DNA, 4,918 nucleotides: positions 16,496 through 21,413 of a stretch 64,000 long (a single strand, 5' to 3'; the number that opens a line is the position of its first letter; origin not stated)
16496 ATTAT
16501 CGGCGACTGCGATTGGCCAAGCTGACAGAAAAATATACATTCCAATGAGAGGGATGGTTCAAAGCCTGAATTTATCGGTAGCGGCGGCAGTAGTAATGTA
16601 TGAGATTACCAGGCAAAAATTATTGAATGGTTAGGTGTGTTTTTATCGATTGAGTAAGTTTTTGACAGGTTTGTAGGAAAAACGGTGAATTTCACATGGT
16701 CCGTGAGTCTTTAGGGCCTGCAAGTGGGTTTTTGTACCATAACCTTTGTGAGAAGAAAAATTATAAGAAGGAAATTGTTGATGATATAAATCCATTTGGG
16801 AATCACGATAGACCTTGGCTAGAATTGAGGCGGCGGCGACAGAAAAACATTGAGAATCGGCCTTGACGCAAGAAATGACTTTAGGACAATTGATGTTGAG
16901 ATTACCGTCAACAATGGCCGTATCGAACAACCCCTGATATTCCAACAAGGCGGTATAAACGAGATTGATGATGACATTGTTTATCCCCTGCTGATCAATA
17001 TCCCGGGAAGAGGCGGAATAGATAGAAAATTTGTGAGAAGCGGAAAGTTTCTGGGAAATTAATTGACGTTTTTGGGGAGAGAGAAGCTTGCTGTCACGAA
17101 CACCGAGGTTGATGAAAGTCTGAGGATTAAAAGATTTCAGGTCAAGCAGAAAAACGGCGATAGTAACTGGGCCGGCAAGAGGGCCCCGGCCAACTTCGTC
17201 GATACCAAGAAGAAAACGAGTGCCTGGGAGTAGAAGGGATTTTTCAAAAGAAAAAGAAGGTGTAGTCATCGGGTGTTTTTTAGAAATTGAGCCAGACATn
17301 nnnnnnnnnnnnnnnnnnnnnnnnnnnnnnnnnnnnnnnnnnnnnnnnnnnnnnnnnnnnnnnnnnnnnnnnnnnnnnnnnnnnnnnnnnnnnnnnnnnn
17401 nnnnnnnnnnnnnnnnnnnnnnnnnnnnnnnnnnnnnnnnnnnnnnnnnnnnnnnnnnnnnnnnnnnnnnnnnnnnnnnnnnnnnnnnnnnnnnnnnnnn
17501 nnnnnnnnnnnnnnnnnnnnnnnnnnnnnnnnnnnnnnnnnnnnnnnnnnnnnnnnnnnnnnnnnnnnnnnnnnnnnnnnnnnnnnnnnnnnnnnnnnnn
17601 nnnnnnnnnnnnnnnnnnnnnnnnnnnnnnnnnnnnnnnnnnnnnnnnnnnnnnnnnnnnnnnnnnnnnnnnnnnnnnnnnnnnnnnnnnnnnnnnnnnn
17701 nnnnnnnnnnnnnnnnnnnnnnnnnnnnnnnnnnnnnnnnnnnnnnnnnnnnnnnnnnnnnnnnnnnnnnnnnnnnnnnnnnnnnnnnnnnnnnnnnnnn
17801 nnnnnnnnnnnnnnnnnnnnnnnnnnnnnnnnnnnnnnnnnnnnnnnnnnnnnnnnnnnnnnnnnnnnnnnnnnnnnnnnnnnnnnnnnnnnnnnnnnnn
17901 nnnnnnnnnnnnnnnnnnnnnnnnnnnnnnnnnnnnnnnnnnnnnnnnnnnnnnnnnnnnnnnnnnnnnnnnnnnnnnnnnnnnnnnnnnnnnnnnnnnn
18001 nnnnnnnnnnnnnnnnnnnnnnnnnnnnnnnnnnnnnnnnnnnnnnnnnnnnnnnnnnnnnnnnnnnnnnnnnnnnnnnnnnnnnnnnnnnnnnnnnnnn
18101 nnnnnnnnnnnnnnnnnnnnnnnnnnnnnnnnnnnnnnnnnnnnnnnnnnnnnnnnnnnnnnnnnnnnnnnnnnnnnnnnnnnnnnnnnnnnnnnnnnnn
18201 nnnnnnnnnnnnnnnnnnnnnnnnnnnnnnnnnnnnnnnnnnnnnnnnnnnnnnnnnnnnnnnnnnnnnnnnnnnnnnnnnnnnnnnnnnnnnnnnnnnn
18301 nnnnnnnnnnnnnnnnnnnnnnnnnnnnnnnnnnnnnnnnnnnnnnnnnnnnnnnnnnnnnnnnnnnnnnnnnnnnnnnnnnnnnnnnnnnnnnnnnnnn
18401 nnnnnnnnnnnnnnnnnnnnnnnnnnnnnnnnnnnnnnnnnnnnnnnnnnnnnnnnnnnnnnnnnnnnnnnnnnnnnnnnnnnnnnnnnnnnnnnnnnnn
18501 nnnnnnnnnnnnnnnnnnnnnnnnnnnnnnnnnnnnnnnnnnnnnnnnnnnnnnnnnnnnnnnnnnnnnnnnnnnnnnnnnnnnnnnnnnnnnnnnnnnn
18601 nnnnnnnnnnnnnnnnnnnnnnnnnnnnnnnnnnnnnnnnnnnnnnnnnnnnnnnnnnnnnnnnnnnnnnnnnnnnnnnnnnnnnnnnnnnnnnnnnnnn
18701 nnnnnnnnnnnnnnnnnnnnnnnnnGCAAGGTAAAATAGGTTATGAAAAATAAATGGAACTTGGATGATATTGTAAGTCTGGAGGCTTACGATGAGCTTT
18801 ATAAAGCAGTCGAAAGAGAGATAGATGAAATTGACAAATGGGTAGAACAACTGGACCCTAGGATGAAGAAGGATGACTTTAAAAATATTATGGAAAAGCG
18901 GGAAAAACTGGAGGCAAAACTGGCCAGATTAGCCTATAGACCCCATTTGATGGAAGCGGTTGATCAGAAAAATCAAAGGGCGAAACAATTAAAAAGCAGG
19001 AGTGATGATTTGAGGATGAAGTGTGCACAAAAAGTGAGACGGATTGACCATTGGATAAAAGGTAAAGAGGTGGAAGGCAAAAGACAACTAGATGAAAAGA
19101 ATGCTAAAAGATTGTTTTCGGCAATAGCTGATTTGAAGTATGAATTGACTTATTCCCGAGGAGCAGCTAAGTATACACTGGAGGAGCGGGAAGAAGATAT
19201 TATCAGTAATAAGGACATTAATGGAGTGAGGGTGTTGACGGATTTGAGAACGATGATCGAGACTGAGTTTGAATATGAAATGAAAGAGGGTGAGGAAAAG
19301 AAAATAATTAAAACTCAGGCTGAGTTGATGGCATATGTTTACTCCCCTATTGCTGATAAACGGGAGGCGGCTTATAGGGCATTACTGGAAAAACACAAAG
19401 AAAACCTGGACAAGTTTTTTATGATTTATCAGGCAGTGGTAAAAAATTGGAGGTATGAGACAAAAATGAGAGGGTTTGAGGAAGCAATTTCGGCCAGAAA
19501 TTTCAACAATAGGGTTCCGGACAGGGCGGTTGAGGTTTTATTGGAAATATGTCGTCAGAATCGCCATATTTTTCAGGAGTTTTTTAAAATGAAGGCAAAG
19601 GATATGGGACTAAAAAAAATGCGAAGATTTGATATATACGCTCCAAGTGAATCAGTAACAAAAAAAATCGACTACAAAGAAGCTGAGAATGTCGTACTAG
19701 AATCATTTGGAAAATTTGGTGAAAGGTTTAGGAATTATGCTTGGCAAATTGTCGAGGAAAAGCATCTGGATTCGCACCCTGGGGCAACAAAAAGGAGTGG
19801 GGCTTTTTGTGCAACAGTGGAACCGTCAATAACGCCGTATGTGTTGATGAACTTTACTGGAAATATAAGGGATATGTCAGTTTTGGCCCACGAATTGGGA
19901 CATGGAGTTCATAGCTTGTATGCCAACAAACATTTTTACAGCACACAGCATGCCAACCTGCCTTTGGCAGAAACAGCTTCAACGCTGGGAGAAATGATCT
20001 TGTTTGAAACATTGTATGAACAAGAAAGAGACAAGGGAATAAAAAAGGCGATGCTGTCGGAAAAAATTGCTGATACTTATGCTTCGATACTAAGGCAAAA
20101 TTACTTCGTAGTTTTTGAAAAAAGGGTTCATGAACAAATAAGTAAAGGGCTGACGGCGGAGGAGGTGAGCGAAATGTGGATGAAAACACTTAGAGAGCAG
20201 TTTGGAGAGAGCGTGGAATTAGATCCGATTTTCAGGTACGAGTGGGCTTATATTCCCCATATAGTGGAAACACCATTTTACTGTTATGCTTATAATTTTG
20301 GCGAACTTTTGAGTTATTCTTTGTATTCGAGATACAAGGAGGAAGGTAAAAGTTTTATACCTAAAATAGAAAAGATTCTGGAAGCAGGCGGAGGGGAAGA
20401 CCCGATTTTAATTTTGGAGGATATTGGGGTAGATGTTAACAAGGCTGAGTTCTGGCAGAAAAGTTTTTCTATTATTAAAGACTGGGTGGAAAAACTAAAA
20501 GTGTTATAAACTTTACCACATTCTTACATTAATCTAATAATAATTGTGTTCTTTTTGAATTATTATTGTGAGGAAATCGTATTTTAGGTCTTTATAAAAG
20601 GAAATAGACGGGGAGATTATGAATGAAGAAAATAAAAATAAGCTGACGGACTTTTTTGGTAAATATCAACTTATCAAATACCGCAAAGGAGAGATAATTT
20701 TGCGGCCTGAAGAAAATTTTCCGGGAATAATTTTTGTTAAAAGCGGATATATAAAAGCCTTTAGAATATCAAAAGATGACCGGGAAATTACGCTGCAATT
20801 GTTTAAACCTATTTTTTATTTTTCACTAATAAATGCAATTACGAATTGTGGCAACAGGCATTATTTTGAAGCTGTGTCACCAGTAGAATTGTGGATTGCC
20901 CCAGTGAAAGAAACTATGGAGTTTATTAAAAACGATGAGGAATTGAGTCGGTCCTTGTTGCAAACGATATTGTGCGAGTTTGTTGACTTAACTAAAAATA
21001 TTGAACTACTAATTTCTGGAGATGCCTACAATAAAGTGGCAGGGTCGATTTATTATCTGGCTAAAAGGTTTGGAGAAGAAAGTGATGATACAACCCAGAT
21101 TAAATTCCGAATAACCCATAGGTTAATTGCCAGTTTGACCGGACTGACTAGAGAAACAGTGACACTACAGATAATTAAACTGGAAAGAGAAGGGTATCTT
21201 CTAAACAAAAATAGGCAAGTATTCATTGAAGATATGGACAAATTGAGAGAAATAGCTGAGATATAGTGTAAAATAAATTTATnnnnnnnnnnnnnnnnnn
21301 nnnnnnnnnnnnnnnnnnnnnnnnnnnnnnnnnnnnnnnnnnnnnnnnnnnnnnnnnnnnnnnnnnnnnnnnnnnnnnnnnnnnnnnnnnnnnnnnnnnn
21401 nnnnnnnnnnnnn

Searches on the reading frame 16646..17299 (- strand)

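Call 63: search_protein_families(library=pfam, proteins=[window:16646-17299:-], max_evalue=0.00001)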
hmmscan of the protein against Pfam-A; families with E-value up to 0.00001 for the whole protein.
window:16646-17299:- (218 aa): 1 family
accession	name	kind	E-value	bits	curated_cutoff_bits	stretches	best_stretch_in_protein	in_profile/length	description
PF01351.25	RNase_HII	-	4.9e-35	121.7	25.8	1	31-211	1-198/199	Ribonuclease HII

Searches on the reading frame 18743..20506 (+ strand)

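Call 40: search_protein_families(library=pfam, proteins=[window:18743-20506:+], max_evalue=0.00001)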
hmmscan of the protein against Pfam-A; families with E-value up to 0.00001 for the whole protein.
window:18743-20506:+ (588 aa): 1 family
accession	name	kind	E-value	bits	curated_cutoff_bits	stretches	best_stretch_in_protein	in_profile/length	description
PF01432.26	Peptidase_M3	-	7.2e-45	154.6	27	1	198-576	2-456/457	Peptidase family M3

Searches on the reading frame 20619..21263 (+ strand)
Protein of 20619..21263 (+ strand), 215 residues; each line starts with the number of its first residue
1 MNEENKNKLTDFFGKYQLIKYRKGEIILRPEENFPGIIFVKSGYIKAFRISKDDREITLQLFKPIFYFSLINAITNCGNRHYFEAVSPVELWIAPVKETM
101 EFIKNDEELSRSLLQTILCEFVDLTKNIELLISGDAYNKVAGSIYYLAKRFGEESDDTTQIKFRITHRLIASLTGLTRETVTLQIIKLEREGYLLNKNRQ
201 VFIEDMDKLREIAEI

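Call 62: search_protein_families(library=pfam, proteins=[window:20619-21263:+], max_evalue=0.00001)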
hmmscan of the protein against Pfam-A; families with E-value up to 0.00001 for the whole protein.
window:20619-21263:+ (215 aa): 2 families
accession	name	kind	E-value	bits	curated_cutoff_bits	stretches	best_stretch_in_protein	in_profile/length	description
PF13545.12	HTH_Crp_2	-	2.7e-13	50.1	27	1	139-212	2-70/70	Crp-like helix-turn-helix domain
PF00027.35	cNMP_binding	-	3.1e-10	40.3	27.5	1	19-106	2-89/89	Cyclic nucleotide-binding domain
